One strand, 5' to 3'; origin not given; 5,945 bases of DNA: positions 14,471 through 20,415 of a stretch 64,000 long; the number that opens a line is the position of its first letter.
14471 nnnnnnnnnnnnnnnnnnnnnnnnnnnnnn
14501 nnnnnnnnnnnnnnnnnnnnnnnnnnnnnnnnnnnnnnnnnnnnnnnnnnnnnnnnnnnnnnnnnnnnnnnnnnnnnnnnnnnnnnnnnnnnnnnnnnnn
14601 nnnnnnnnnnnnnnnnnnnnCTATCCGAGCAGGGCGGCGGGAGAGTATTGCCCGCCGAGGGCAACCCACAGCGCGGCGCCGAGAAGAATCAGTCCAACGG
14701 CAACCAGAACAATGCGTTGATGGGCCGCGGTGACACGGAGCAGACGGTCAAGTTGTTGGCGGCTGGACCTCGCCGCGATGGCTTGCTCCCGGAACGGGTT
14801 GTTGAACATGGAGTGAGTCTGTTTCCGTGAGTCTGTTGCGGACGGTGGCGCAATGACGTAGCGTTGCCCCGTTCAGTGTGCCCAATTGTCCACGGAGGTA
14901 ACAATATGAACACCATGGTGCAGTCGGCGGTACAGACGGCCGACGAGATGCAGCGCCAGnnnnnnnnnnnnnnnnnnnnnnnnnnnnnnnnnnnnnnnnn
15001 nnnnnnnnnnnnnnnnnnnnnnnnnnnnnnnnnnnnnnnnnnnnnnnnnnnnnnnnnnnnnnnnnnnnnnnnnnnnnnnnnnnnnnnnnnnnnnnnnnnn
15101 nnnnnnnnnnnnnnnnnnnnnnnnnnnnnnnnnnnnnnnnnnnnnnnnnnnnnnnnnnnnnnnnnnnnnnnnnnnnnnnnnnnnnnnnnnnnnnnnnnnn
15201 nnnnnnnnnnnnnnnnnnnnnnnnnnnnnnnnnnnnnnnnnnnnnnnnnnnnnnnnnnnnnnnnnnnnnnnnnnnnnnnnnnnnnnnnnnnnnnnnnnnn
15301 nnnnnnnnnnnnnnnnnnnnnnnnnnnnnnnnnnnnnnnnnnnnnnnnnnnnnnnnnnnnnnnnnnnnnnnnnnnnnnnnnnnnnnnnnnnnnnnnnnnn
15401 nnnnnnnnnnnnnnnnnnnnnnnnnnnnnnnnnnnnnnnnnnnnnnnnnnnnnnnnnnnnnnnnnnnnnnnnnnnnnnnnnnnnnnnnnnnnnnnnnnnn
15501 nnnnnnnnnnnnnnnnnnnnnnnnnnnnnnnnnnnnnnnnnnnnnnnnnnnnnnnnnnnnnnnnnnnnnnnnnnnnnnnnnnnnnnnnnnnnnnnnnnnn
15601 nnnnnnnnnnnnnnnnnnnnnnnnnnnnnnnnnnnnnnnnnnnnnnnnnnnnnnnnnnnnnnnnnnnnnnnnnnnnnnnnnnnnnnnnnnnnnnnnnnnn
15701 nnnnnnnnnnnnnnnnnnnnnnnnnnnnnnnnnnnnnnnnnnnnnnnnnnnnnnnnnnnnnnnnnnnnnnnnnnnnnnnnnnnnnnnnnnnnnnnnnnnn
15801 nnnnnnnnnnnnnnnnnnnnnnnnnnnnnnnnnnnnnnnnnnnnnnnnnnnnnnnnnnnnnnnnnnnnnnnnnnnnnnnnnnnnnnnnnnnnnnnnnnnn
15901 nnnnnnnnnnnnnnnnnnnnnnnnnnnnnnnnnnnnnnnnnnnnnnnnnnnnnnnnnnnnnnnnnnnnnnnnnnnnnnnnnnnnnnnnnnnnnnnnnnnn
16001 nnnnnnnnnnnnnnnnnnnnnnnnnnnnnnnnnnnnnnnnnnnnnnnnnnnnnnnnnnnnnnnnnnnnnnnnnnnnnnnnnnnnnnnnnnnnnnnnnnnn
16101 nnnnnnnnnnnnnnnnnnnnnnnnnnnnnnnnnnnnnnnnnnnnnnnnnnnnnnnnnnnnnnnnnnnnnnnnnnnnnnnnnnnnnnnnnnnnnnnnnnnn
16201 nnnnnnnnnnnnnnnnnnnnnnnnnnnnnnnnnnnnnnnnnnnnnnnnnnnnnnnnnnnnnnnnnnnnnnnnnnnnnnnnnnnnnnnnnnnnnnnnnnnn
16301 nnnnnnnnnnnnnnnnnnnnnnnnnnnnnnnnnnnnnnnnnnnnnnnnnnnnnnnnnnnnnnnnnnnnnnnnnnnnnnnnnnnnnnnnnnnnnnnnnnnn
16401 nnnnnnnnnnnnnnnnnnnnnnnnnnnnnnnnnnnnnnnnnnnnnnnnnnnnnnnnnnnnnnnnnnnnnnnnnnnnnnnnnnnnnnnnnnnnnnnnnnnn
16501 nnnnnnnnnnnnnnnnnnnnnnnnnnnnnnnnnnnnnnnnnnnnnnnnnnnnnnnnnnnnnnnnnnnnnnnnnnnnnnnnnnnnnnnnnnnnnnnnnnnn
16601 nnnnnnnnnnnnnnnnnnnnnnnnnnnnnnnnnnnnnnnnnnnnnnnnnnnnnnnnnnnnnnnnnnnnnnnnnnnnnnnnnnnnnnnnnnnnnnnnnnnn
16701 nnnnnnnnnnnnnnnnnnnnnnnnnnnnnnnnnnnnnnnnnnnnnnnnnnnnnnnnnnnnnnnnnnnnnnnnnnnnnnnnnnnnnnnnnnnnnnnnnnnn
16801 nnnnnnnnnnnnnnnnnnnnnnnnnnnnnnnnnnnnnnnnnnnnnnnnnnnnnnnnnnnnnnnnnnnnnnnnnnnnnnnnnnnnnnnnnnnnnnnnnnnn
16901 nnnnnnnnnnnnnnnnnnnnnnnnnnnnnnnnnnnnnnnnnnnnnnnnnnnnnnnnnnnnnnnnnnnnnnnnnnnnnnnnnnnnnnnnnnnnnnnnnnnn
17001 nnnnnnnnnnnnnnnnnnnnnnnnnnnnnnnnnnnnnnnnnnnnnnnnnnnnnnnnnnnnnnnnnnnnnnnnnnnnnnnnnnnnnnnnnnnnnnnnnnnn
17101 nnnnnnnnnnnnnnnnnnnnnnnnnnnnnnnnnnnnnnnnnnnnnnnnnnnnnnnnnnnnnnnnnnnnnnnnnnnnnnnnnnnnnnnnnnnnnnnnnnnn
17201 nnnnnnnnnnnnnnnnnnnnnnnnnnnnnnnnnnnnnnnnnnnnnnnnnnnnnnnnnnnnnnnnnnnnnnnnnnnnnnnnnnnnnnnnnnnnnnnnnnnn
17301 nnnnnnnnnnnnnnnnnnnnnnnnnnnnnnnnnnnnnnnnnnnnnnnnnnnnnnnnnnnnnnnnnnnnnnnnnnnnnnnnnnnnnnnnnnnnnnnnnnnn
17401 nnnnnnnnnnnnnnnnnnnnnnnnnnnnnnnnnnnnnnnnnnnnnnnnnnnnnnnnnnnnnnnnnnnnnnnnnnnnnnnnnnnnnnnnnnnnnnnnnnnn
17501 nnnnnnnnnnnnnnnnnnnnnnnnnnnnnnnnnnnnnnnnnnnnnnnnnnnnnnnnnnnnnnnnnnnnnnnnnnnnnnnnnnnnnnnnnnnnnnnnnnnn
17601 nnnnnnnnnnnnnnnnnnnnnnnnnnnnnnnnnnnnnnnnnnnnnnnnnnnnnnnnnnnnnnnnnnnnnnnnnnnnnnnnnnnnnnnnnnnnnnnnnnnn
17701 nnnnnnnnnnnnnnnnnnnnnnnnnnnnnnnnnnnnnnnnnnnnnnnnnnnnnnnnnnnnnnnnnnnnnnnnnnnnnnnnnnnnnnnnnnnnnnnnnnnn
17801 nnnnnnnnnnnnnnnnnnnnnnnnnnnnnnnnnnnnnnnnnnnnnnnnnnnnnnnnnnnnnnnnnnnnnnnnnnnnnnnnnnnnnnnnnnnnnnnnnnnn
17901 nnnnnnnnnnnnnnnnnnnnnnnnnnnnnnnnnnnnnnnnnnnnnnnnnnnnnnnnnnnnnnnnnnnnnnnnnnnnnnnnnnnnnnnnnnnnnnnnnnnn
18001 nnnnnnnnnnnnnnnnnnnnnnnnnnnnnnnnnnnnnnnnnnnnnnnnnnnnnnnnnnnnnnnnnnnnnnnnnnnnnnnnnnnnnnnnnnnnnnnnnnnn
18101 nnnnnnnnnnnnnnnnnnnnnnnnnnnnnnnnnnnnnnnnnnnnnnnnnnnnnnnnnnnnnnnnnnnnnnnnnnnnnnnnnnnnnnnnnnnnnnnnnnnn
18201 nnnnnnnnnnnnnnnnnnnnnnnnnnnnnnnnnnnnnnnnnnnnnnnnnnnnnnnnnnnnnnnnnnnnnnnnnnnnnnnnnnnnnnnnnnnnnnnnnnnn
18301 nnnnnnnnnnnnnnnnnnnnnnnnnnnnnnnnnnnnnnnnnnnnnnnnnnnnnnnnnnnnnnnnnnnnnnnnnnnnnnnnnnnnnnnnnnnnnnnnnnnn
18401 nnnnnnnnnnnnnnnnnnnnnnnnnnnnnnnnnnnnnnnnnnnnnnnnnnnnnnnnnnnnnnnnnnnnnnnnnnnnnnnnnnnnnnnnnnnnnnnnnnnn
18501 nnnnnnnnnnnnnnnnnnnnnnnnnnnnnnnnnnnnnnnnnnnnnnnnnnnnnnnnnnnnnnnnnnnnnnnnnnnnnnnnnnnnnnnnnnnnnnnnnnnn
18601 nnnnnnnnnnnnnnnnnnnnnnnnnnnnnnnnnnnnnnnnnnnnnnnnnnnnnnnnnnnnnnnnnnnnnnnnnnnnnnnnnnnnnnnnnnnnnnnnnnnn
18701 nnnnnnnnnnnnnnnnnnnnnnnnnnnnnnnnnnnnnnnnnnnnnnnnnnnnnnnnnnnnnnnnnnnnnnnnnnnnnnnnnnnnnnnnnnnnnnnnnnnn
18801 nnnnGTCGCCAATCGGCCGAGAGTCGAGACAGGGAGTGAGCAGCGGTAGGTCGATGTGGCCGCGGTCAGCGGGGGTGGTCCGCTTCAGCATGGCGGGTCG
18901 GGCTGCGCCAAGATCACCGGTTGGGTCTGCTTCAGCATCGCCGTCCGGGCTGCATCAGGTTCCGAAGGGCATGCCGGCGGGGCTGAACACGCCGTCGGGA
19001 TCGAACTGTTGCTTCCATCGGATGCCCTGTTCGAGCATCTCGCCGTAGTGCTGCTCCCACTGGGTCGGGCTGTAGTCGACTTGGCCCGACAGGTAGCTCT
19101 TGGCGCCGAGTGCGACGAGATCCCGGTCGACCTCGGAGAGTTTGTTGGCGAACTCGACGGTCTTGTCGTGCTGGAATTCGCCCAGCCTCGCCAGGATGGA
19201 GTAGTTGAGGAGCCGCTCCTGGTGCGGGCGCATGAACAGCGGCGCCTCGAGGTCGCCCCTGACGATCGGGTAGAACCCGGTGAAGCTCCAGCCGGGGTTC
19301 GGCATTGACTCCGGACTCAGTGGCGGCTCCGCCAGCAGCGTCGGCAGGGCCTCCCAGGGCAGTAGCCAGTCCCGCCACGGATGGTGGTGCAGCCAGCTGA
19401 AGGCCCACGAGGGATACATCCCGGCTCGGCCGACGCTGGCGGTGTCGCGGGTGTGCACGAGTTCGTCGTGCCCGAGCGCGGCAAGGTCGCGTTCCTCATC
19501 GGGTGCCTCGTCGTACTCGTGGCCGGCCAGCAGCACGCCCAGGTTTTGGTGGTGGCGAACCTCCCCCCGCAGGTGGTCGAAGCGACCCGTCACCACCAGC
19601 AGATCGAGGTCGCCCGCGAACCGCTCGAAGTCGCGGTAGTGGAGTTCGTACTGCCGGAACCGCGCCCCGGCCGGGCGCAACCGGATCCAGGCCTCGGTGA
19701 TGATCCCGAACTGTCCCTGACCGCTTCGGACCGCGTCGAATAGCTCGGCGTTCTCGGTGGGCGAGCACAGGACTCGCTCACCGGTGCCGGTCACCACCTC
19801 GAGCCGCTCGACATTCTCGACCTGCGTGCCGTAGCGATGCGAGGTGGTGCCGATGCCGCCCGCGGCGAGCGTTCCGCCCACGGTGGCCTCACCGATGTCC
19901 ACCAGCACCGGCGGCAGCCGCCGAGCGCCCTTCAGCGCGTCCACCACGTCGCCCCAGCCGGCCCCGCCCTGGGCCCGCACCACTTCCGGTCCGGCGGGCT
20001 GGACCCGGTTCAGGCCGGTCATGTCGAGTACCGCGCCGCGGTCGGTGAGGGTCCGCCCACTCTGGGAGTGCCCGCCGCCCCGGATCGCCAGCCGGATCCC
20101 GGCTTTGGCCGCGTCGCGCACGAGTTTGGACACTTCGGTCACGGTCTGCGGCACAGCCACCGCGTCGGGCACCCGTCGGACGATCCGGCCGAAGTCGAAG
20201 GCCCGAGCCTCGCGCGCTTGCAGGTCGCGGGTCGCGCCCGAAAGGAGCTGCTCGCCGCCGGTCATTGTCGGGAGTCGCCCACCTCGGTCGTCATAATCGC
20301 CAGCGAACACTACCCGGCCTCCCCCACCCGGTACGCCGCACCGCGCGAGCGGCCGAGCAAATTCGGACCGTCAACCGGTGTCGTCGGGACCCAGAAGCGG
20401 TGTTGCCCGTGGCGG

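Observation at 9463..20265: NHLP-leader / YcaO RiPP locus with a five-residue core and a non-canonical enzyme set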

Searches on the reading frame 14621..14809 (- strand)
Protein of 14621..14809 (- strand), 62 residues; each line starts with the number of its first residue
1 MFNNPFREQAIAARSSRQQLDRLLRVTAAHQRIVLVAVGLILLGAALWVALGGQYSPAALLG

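Call 8: search_protein_families(library=ncbifam, proteins=[window:14621-14809:-], max_evalue=0.01)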
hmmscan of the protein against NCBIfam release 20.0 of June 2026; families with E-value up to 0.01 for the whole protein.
window:14621-14809:- (62 aa): 2 families
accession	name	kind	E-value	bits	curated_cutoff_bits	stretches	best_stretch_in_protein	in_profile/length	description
TIGR03794.1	NHLM_micro_HlyD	equivalog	1.5e-05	24.1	156.2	1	15-53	3-41/421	NHLP bacteriocin system secretion protein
NF041871.1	Wzx_EPS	equivalog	0.002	16.9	800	1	12-60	270-320/492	exopolysaccharide biosynthesis flippase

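Call 9: search_protein_families(library=pfam, proteins=[window:14621-14809:-], max_evalue=0.01)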
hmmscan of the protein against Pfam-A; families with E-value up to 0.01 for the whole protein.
window:14621-14809:- (62 aa): 0 families

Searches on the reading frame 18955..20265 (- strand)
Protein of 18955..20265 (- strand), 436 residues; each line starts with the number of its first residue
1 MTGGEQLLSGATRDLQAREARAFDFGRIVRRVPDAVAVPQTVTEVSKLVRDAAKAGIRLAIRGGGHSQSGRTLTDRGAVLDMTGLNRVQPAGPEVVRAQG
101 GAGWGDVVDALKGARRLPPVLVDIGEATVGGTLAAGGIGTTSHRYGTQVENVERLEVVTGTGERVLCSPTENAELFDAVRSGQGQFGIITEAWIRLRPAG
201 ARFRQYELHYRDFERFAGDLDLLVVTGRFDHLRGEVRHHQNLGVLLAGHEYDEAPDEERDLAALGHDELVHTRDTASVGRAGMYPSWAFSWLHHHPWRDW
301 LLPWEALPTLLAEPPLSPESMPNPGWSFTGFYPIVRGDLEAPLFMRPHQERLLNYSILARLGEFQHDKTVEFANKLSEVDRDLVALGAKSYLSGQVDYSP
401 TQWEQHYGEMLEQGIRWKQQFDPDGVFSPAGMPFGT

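Call 8: search_protein_families(library=ncbifam, proteins=[window:18955-20265:-], max_evalue=0.01)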
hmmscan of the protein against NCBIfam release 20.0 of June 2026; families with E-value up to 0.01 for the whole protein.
window:18955-20265:- (436 aa): 10 families
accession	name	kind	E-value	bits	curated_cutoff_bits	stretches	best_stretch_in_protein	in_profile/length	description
NF053785.1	DcplphribOxDprE1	equivalog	2e-18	66.8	500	1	35-199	17-183/449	decaprenylphosphoryl-beta-D-ribose oxidase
NF041227.1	BagG_FevA2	exception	2.7e-16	59.2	850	1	24-199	37-210/455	bagremycin/ferroverdin biosynthesis FAD-dependent oxygenase BagG/FevA2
NF041226.1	BagK_FevA1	equivalog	9.3e-16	57.3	800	1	23-197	31-204/453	bagremycin/ferroverdin biosynthesis FAD-dependent oxygenase BagK/FevA1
TIGR01678.1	FAD_lactone_ox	subfamily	1.9e-15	56.7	396.8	1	32-199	14-181/438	sugar 1,4-lactone oxidase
TIGR01679.1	bact_FAD_ox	subfamily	6.3e-15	55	292.25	1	31-198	10-174/419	FAD-linked oxidoreductase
NF049975.1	2HglutDHaseYdiJ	equivalog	1.4e-08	33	1350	1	18-189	38-213/1018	D-2-hydroxyglutarate dehydrogenase YdiJ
TIGR00387.1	glcD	equivalog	3.6e-08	32.7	567.9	1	36-199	1-173/413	glycolate oxidase subunit GlcD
NF008408.0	PRK11230.1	equivalog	4.3e-08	32.1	897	1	29-199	52-230/499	glycolate oxidase subunit GlcD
TIGR01676.1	GLDHase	equivalog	1.2e-05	24.3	458.25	1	38-192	67-221/541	L-galactonolactone dehydrogenase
NF008439.0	PRK11282.1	equivalog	1.4e-05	24.1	284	1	41-180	7-151/358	glycolate oxidase subunit GlcE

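Call 9: search_protein_families(library=pfam, proteins=[window:18955-20265:-], max_evalue=0.01)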
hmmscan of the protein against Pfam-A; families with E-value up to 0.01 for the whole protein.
window:18955-20265:- (436 aa): 2 families
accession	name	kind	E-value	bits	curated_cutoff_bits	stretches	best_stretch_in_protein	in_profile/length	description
PF01565.28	FAD_binding_4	-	7.9e-29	100.6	26.4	1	33-167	1-138/139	FAD binding domain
PF09265.15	Cytokin-bind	-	0.0018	18.2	23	1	385-429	234-276/281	Cytokinin dehydrogenase 1, FAD and cytokinin binding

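Call 52: search_solved_structures(query=window:18955-20265:-, max_evalue=0.001)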
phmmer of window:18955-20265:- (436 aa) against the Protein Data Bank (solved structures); distinct sequences matched with E-value up to 0.001: 93 (the best 60 are shown).
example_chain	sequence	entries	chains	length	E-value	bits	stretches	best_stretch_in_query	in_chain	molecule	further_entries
6yaq_A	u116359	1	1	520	9.1e-39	136.8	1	14-242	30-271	Cytokinin dehydrogenase 8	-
8cj9_A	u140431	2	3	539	1e-38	136.6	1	14-242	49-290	cytokinin dehydrogenase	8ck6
4ml8_A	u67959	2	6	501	5.7e-37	130.9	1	19-237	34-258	Cytokinin oxidase 2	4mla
6c80_A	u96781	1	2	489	4e-35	124.8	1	20-227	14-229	cytokinin oxidase LuCKX1.1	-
2qkn_A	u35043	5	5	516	1.3e-33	119.9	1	13-224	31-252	Cytokinin dehydrogenase 1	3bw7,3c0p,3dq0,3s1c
3s1e_A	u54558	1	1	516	1.3e-33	119.8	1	13-224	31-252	Cytokinin dehydrogenase 1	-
3s1d_A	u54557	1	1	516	1.3e-33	119.8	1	13-224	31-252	Cytokinin dehydrogenase 1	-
3s1f_A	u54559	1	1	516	4.4e-33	118.1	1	13-224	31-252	Cytokinin dehydrogenase 1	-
2qpm_A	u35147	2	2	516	5.9e-33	117.7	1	13-224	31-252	Cytokinin dehydrogenase 1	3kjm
1w1o_A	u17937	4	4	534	1.1e-32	116.8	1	13-224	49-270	CYTOKININ DEHYDROGENASE 1 | CYTOKININ DEHYDROGENASE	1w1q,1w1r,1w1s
2exr_A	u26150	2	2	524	7.9e-31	110.6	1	4-234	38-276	Cytokinin dehydrogenase 7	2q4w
4o95_A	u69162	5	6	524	6.3e-29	104.4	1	21-235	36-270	Cytokinin dehydrogenase 4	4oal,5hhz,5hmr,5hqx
6yao_A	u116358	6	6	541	6.5e-29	104.3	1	21-235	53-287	Cytokinin dehydrogenase 4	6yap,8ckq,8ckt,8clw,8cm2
8qvt_A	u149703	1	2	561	1e-24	90.5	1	96-225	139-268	cytokinin dehydrogenase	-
6fyg_A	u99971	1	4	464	1.1e-24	90.4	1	16-200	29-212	Putative FAD-dependent oxygenase EncM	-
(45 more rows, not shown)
